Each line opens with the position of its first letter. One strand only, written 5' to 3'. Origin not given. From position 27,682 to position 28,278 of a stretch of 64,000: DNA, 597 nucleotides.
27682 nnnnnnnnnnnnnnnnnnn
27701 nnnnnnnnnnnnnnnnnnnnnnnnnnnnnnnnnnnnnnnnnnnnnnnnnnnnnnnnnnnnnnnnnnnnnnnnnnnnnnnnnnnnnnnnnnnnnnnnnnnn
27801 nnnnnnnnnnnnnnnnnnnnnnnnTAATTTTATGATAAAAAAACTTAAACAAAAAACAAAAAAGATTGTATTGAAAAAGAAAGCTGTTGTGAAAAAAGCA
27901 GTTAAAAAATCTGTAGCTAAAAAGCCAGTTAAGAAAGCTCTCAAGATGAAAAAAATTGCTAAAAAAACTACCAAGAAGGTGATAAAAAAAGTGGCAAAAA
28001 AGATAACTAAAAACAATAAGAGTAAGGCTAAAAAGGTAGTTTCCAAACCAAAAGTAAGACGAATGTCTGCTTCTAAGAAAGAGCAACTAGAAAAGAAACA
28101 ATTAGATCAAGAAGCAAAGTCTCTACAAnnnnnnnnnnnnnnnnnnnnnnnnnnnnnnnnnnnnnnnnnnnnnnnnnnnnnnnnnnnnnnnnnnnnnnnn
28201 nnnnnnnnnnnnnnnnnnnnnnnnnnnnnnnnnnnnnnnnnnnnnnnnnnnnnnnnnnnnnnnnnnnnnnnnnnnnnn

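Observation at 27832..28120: Primary sigma factor with a histone-H1-like lysine-rich N-terminus in place of acidic region 1.1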

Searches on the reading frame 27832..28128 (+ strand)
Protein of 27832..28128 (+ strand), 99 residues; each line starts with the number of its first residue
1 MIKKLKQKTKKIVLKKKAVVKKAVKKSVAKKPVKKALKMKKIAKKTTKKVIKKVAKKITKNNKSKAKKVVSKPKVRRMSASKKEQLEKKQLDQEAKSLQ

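Call 18: search_solved_structures(query=window:27832-28128:+, max_evalue=10, show_alignments=3)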
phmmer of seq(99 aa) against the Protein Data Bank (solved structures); distinct sequences matched with E-value up to 10: 1.
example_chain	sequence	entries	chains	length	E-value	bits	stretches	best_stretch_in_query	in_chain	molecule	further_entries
6zh3_B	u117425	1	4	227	3.2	11.9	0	10-75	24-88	Vacuolar protein-sorting-associated protein 24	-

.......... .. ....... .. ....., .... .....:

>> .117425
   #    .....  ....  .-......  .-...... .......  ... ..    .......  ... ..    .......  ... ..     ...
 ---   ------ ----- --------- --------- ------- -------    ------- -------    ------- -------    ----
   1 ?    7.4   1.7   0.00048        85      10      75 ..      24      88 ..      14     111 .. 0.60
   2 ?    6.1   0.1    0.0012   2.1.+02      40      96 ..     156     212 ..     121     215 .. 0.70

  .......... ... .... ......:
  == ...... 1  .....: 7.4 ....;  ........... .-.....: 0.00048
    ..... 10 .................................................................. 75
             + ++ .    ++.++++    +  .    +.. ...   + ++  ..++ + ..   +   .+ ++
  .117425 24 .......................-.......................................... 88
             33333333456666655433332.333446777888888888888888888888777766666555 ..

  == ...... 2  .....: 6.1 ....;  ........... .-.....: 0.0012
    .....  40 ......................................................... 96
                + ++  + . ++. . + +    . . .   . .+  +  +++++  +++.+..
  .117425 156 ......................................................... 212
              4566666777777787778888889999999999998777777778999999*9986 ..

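Call 44: search_protein_families(library=pfam, proteins=[window:27832-28128:+], max_evalue=10)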
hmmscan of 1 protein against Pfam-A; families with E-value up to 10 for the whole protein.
seq(99 aa): 1 family
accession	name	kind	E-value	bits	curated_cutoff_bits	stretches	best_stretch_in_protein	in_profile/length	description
PF07319.16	DnaI_N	-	2.6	9.2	24.1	0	49-98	6-57/94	Primosomal protein DnaI N-terminus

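Call 45: search_protein_families(library=ncbifam, proteins=[window:27832-28128:+], max_evalue=10)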
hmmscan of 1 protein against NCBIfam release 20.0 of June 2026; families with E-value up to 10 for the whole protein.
seq(99 aa): 0 families
